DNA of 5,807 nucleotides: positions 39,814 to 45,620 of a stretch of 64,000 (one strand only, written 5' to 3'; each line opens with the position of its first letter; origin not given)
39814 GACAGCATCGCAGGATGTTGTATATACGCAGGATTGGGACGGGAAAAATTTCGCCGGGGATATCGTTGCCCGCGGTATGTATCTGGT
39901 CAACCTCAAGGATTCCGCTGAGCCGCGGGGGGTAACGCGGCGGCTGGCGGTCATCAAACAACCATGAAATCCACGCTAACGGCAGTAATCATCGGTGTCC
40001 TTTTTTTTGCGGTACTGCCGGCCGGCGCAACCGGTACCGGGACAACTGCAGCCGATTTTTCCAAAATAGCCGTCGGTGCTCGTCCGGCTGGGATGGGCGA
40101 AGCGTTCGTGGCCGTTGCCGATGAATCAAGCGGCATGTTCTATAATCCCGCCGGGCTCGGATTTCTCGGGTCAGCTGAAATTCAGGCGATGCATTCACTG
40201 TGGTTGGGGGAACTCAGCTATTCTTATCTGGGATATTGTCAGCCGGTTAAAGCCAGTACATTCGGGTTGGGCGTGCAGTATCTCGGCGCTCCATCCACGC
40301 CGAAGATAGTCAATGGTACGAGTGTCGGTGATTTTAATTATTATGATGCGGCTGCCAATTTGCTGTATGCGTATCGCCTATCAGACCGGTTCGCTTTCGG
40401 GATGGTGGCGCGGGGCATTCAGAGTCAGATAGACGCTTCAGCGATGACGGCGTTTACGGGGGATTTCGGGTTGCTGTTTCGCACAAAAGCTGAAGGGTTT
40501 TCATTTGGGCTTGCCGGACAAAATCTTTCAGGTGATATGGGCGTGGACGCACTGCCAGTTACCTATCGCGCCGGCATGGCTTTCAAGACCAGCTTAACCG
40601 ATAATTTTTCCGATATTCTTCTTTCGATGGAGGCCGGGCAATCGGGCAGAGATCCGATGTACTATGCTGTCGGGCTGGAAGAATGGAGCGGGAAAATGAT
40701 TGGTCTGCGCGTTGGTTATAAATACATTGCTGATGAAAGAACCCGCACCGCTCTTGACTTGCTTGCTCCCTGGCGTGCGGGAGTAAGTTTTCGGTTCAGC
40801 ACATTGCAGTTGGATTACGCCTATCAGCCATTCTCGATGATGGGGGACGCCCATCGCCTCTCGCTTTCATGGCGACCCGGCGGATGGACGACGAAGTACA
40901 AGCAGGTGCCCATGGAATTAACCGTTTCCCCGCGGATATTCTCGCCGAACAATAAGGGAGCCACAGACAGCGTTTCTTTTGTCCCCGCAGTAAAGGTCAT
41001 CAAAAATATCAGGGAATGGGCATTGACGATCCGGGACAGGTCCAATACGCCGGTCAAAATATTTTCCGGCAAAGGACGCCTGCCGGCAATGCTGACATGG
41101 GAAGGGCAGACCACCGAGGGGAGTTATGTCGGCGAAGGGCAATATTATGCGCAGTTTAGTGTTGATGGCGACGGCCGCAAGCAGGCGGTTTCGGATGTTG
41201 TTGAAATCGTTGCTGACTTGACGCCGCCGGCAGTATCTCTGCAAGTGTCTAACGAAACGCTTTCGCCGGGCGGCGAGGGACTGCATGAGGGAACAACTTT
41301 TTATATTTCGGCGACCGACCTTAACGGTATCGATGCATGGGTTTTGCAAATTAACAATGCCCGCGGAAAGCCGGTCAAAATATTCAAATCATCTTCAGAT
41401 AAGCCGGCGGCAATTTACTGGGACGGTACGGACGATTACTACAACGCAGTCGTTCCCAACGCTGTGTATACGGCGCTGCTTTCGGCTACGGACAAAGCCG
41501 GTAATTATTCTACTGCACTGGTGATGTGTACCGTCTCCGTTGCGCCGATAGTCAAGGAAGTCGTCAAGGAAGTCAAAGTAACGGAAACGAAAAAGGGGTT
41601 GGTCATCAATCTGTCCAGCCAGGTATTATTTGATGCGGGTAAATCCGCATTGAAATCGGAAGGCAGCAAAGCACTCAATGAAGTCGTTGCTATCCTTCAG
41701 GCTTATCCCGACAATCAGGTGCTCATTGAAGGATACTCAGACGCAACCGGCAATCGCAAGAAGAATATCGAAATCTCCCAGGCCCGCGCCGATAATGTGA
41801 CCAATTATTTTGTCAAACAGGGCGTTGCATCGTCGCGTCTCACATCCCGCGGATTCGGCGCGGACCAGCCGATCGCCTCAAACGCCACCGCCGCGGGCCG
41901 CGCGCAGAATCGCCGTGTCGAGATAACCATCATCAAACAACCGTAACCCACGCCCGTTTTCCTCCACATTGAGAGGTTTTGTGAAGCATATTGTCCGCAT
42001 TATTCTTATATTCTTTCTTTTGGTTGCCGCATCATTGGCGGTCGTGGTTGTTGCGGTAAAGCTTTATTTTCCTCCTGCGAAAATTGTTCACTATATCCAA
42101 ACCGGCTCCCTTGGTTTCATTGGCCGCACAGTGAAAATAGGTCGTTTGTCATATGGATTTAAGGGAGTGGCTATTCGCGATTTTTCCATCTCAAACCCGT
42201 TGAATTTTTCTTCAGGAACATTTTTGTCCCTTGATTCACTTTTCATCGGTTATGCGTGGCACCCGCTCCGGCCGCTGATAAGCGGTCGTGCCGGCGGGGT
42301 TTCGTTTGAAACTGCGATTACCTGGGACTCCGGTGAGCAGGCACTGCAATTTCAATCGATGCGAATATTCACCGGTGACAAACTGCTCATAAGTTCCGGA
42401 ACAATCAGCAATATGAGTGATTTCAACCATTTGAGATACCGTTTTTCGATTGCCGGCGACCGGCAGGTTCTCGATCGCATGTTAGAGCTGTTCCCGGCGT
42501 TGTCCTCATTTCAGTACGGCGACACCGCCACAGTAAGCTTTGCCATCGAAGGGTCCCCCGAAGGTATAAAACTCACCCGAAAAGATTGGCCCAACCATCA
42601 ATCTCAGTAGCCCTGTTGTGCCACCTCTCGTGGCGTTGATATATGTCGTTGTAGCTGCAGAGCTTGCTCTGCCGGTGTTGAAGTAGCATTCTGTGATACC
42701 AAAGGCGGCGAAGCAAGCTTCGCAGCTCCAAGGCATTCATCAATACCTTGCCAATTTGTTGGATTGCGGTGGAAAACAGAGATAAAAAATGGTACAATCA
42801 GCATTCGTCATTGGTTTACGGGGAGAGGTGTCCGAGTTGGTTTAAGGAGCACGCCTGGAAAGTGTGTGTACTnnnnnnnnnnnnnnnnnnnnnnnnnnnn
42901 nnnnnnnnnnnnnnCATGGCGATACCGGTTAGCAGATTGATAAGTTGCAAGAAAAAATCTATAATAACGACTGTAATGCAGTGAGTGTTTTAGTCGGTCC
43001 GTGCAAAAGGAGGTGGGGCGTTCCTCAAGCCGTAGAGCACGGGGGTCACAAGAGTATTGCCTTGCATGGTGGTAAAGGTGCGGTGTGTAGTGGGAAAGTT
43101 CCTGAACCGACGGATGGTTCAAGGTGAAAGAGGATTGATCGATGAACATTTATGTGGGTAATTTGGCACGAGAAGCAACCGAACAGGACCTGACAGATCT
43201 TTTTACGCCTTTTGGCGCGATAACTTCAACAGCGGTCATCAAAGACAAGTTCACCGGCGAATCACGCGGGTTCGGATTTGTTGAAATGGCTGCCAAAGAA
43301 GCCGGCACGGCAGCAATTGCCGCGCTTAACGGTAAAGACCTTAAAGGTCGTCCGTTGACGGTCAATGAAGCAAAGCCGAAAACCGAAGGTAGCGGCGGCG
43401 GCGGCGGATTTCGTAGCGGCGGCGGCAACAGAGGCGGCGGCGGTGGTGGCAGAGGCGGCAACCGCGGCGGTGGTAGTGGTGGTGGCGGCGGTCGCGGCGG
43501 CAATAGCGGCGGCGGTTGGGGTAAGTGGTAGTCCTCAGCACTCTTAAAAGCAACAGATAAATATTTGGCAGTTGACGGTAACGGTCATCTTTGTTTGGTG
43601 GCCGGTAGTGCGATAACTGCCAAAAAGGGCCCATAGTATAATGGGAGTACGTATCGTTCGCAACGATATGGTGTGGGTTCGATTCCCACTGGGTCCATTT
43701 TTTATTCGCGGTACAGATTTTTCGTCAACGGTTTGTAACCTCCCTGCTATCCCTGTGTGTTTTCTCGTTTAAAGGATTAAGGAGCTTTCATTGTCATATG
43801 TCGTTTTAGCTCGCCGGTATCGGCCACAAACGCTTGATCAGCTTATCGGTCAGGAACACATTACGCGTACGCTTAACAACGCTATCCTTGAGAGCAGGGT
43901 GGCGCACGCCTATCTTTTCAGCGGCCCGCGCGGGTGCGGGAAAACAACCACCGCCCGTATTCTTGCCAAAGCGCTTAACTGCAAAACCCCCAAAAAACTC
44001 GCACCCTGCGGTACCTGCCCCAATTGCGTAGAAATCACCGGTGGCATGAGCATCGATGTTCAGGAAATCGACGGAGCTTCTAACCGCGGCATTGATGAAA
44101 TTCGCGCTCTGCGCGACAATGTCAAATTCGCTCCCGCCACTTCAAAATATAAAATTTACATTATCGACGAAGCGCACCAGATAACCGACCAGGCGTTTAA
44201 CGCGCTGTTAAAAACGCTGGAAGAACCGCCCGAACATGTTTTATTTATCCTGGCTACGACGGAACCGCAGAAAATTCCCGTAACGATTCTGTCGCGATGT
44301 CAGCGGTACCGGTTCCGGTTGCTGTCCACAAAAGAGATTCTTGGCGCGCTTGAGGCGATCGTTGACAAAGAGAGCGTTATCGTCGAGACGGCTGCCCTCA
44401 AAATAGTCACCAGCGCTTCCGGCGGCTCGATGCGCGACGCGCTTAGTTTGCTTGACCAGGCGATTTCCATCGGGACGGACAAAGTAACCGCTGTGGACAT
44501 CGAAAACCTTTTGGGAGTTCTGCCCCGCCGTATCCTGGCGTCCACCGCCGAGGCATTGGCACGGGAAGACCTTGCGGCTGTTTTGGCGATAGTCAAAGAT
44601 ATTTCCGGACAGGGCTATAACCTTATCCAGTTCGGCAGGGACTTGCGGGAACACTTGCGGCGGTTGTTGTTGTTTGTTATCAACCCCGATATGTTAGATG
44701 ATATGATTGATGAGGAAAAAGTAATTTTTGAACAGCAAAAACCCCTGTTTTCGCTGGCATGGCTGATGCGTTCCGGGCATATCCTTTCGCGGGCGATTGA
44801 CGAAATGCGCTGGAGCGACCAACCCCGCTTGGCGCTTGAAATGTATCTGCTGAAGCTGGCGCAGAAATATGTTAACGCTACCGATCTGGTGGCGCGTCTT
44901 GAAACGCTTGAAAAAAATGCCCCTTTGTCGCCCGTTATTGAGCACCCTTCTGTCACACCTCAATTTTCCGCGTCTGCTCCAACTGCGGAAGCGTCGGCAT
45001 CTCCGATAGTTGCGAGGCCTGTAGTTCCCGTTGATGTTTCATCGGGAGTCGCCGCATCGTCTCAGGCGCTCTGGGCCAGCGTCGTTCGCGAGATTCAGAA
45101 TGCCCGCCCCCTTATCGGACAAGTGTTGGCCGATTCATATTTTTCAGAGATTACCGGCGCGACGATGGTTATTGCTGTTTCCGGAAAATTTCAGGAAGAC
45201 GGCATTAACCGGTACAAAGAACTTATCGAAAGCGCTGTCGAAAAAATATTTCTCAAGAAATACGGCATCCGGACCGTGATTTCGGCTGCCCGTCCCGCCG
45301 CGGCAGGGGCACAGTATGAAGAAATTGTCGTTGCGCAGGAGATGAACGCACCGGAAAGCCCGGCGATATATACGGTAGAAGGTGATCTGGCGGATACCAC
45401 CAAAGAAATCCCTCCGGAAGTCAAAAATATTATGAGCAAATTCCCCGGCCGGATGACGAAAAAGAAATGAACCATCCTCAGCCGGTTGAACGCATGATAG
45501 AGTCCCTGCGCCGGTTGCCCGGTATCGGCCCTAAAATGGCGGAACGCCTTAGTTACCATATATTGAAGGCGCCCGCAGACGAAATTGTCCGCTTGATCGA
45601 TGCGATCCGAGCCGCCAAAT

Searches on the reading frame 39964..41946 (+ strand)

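Call 70: search_protein_families(library=pfam, proteins=[window:39964-41946:+], max_evalue=0.00001)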
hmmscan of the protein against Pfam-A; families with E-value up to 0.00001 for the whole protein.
window:39964-41946:+ (660 aa): 2 families
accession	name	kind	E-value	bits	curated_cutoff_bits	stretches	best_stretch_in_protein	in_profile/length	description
PF00691.25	OmpA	-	2.4e-23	82.8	27.2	1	555-650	1-98/98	OmpA family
PF13585.12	CHU_C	-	5e-06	27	27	0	428-512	3-76/86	CHU_C Type IX secretion signal domain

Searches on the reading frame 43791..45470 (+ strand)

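Call 70: search_protein_families(library=pfam, proteins=[window:43791-45470:+], max_evalue=0.00001)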
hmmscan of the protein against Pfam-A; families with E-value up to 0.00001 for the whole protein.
window:43791-45470:+ (559 aa): 8 families
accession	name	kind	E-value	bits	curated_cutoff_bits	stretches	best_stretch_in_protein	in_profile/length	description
PF13177.12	DNA_pol3_delta2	-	3.2e-47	160.9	27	1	20-176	1-158/161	DNA polymerase III, delta subunit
PF22608.2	DNAX_ATPase_lid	-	4.1e-15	55.7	27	1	183-229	2-48/49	DNA polymerase III clamp loader subunit, ATPase lid domain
PF12169.13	DNA_pol3_gamma3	-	4.5e-15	56.1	24.4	1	232-358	1-129/143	DNA polymerase III subunits gamma and tau domain III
PF00004.35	AAA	-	5.2e-15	56.5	21.2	1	42-173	2-126/131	ATPase family associated with various cellular activities (AAA)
PF03215.21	Rad17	-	2.3e-07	31.4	23.8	1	9-73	12-80/186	Rad17 P-loop domain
PF05496.18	RuvB_N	-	3.2e-07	30.7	27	1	11-72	2-67/159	Holliday junction DNA helicase RuvB P-loop domain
PF07728.20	AAA_5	-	9.3e-07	29.4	22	1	42-148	3-95/139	AAA domain (dynein-related subfamily)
PF13401.12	AAA_22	-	6.2e-06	27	27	0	41-155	8-121/130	AAA domain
